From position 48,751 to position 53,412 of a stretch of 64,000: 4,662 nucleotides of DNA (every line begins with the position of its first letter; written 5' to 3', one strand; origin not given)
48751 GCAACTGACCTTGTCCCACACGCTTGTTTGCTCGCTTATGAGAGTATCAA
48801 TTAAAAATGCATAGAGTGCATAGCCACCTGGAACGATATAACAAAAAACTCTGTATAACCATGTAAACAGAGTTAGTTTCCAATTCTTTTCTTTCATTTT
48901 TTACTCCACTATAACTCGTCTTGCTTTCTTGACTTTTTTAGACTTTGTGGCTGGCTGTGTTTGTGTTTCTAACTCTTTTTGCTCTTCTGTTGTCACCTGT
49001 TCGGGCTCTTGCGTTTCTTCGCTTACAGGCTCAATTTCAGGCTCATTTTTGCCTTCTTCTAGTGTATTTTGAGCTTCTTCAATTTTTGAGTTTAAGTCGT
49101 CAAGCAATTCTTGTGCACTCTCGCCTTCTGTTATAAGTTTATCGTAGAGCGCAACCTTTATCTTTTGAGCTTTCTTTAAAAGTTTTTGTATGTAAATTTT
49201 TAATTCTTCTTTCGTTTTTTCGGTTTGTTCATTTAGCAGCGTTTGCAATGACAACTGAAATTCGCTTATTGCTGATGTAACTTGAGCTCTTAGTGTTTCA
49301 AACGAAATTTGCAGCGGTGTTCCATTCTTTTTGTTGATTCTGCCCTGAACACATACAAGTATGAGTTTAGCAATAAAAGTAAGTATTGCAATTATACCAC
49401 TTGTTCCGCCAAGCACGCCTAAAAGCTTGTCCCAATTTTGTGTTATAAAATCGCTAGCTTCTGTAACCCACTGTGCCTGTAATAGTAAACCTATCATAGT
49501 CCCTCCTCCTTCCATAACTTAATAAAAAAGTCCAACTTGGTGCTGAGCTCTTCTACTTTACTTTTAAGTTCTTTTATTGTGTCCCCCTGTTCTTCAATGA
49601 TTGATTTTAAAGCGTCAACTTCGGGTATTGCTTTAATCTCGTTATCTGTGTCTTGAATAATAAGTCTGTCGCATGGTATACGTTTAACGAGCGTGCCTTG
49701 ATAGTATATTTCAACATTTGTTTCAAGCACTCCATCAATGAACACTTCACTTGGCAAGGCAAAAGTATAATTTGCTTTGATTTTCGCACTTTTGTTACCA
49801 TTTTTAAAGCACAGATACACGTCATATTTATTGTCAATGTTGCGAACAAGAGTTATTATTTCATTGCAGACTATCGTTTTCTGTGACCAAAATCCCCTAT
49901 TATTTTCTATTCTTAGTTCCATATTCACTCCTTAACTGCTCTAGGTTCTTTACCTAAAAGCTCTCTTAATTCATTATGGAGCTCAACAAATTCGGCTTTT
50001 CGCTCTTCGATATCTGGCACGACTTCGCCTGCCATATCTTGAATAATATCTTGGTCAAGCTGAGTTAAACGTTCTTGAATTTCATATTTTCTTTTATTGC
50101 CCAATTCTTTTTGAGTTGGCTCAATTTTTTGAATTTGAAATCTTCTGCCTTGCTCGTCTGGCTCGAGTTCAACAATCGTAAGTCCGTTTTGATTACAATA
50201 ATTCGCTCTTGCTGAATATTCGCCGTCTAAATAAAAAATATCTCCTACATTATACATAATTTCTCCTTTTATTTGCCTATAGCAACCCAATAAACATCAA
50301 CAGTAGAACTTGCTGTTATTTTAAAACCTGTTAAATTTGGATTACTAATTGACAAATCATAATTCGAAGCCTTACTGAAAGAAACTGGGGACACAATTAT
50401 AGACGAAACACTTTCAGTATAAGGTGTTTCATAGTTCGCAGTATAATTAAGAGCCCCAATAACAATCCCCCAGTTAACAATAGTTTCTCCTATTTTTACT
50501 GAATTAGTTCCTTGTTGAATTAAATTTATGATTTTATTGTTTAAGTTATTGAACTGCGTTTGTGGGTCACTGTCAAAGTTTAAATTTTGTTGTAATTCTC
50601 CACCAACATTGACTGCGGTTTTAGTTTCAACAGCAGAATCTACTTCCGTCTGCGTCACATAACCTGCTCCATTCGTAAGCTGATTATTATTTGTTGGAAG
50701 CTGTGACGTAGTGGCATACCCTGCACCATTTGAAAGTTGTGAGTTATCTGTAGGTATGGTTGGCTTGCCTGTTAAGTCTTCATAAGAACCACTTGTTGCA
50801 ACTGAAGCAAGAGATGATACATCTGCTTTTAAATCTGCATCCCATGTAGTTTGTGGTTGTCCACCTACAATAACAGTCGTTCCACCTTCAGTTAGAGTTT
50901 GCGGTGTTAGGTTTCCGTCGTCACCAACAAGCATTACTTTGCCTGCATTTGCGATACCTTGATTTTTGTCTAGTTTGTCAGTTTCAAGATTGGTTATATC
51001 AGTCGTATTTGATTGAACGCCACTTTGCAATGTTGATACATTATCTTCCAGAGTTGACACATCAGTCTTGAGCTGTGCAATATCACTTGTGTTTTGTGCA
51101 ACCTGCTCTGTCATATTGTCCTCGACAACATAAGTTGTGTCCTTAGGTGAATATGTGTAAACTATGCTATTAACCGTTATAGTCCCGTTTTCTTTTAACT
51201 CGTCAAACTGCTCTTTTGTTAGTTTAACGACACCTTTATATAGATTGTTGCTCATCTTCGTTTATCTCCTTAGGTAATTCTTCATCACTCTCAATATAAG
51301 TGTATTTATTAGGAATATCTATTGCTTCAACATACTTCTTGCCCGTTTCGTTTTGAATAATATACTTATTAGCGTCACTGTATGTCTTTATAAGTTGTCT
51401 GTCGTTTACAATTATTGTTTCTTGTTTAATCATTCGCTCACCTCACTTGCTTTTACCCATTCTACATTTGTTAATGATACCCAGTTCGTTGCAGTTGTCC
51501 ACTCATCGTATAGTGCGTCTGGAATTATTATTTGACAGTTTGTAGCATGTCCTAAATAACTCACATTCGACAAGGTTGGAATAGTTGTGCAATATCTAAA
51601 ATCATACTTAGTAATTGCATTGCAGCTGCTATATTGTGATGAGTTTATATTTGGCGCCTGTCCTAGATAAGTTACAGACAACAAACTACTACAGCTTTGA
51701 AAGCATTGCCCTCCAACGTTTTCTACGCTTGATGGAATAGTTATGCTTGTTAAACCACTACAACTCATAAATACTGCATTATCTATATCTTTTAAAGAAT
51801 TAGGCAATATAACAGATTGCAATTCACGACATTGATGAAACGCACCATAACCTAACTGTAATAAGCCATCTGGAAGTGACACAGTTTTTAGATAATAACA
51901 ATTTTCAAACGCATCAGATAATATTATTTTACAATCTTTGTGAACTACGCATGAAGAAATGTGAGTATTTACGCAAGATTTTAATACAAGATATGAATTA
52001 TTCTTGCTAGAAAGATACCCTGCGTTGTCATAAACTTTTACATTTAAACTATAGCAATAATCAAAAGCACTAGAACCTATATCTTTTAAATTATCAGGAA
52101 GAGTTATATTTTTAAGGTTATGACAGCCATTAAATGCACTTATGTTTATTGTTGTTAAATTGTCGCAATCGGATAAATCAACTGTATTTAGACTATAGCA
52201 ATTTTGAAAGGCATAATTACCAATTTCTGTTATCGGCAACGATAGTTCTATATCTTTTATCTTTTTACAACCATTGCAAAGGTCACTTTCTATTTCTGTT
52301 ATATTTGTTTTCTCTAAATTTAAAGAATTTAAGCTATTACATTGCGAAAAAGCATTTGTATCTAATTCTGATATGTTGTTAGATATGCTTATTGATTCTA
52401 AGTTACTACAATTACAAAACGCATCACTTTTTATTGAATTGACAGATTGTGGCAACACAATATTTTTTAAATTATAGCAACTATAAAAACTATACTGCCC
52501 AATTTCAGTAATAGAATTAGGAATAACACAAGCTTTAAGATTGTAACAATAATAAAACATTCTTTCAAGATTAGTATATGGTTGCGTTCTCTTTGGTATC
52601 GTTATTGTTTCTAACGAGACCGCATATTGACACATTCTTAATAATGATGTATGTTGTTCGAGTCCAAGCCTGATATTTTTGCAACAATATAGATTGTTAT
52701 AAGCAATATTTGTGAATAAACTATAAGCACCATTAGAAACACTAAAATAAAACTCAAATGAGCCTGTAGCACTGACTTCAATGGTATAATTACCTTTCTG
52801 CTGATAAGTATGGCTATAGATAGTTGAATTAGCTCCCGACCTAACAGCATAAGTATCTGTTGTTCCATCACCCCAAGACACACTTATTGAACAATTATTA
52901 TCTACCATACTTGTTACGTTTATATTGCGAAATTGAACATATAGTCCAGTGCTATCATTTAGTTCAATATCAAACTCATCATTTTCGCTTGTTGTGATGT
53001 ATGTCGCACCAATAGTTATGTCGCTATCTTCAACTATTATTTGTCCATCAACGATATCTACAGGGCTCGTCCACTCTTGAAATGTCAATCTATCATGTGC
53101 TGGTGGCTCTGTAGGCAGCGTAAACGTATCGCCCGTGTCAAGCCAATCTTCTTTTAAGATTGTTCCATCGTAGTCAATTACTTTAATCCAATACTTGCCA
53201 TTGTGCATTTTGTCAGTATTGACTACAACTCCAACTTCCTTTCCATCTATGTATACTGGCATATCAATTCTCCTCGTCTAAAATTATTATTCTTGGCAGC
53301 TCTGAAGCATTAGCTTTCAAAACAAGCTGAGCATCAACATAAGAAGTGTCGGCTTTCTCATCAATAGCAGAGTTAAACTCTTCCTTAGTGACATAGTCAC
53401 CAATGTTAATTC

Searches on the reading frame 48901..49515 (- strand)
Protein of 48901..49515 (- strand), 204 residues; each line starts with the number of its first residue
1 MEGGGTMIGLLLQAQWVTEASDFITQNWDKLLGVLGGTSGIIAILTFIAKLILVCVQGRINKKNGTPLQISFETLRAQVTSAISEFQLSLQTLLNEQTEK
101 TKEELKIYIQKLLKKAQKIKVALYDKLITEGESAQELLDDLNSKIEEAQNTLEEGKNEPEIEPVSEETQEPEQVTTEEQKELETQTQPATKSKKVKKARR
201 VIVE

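Call 28: search_protein_families(library=phrogs, proteins=[window:48901-49515:-], max_evalue=0.001)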
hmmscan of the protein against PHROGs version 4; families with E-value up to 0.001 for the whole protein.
window:48901-49515:- (204 aa): 1 family
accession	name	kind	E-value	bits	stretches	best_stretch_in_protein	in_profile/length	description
phrog_95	-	integration and excision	0.00017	21.3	1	54-185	402-540/651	integrase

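Call 29: search_protein_families(library=pfam, proteins=[window:48901-49515:-], max_evalue=0.01)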
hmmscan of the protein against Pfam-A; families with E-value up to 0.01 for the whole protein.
window:48901-49515:- (204 aa): 1 family
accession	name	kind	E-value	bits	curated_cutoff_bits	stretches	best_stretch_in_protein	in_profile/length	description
PF07464.16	ApoLp-III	-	0.0039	17.8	36.3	1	82-176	3-96/146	Apolipophorin-III precursor (apoLp-III)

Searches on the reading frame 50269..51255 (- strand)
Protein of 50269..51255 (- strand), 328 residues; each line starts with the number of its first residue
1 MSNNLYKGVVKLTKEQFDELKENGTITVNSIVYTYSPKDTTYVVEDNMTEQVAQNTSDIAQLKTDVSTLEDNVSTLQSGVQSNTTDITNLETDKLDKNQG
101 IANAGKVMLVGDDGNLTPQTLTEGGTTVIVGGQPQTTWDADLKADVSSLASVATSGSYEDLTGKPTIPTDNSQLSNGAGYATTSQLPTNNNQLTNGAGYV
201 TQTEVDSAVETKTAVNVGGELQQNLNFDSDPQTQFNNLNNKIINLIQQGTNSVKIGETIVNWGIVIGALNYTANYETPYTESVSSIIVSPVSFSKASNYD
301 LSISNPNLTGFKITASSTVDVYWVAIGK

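Call 28: search_protein_families(library=phrogs, proteins=[window:50269-51255:-], max_evalue=0.001)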
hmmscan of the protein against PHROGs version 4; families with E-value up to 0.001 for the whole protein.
window:50269-51255:- (328 aa): 0 families

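Call 29: search_protein_families(library=pfam, proteins=[window:50269-51255:-], max_evalue=0.01)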
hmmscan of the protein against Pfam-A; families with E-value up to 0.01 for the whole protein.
window:50269-51255:- (328 aa): 1 family
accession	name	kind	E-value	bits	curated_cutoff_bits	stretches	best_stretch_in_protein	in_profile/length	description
PF08702.15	Fib_alpha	-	0.00026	21.6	29.9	1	21-97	51-128/143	Fibrinogen alpha/beta chain family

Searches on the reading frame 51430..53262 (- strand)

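Call 5: search_protein_families(library=pfam, proteins=[window:51430-53262:-], max_evalue=0.1)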
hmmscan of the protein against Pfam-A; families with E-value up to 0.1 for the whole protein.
window:51430-53262:- (610 aa): 9 families
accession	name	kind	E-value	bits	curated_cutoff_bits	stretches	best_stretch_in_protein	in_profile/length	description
PF13306.12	LRR_5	-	2e-67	225.3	27.7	3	234-358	6-126/127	BspA type Leucine rich repeat region (6 copies)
PF13855.12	LRR_8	-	3.6e-19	68.7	27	5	274-321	13-61/61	Leucine rich repeat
PF12799.13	LRR_4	-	4.4e-06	27.2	27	1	287-326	2-40/44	Leucine Rich repeats (2 copies)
PF23952.1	LRR_EndoS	-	2.8e-05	24.7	27.9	0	310-390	37-115/116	Endo-beta-N-acetylglucosaminidase EndoS LRR domain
PF18911.6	PKD_4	-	0.002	18.6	27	1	106-166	17-69/85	PKD domain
PF13464.11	RodZ_C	-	0.0063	16.9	23.9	1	22-54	6-38/72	RodZ C-terminal domain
PF00801.26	PKD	-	0.01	16.3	23.5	1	123-167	29-67/80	PKD domain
PF14699.12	hGDE_N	-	0.013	16.1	22.1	0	152-177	41-66/92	N-terminal domain from the human glycogen debranching enzyme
PF05725.18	FNIP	-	0.09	13.4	21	1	242-278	5-40/44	FNIP Repeat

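Call 7: search_protein_families(library=phrogs, proteins=[window:51430-53262:-], max_evalue=0.01)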
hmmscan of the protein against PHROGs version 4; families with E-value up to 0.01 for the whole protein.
window:51430-53262:- (610 aa): 2 families
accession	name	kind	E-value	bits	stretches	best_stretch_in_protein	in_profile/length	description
phrog_35892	-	unknown function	2.1e-41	142.5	3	235-319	376-460/1181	-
phrog_18805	-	unknown function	8.4e-40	138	3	430-596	253-423/457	-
